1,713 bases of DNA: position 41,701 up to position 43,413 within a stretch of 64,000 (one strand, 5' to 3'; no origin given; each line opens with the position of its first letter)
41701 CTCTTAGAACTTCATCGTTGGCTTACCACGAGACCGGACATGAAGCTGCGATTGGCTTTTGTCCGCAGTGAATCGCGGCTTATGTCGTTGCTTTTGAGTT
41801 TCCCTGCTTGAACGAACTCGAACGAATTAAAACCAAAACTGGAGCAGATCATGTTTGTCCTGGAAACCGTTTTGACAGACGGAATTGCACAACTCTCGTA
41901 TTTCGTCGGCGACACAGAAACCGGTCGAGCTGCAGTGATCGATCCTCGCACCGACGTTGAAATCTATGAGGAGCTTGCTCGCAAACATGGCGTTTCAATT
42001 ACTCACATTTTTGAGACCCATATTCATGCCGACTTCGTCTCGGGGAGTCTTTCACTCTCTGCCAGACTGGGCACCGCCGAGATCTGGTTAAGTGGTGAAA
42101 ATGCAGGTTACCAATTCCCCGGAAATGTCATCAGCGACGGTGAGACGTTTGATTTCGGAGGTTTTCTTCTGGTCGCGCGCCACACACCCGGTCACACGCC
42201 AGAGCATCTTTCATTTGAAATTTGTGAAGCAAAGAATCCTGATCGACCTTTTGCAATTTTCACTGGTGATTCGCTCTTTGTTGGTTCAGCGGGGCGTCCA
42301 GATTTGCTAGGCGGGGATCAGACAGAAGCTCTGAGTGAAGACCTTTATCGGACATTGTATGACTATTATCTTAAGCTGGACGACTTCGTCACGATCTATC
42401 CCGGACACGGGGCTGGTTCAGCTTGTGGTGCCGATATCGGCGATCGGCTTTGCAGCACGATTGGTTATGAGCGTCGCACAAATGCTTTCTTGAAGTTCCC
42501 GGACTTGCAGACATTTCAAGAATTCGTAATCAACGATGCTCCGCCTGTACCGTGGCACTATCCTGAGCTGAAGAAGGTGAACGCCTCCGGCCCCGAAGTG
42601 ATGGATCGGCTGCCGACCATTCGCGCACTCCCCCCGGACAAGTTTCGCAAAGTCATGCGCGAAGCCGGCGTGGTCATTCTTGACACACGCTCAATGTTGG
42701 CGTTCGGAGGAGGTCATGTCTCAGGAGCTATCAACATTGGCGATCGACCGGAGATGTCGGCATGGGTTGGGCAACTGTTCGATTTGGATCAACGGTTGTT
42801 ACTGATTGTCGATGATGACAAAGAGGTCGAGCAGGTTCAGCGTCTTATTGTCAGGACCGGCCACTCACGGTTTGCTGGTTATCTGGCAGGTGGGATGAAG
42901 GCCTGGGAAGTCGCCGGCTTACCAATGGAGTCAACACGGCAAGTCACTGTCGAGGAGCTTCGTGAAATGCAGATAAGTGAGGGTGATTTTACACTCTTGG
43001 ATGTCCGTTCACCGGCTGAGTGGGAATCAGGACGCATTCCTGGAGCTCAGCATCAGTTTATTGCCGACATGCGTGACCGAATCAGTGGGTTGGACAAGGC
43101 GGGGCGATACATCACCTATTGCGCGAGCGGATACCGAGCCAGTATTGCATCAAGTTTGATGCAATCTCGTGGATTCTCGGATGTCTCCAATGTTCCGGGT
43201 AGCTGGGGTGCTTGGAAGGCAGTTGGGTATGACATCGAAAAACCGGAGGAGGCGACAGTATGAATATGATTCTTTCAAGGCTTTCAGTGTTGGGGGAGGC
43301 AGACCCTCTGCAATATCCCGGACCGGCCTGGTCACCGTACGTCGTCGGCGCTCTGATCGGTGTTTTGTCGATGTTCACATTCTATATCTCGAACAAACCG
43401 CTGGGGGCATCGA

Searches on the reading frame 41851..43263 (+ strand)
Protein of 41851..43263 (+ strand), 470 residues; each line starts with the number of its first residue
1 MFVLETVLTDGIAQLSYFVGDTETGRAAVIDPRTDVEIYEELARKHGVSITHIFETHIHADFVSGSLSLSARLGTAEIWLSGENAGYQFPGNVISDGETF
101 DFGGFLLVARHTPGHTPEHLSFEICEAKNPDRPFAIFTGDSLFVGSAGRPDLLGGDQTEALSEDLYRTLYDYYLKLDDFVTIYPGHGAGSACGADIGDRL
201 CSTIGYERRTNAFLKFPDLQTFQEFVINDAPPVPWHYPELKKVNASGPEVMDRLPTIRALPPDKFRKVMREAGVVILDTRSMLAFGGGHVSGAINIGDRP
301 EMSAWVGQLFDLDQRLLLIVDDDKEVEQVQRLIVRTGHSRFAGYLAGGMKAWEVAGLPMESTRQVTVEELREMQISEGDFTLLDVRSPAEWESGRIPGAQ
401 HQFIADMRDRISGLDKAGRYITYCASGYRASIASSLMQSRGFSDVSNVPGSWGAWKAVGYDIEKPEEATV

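Call 83: search_protein_families(library=pfam, proteins=[window:41851-43263:+], max_evalue=0.00001)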
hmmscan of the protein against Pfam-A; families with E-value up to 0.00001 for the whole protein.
window:41851-43263:+ (470 aa): 2 families
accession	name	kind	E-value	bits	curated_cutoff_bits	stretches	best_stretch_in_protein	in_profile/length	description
PF00581.25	Rhodanese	-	5.7e-28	97.8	22.2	2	366-457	1-101/102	Rhodanese-like domain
PF00753.33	Lactamase_B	-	3.5e-10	40.6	22.7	1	13-186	5-196/196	Metallo-beta-lactamase superfamily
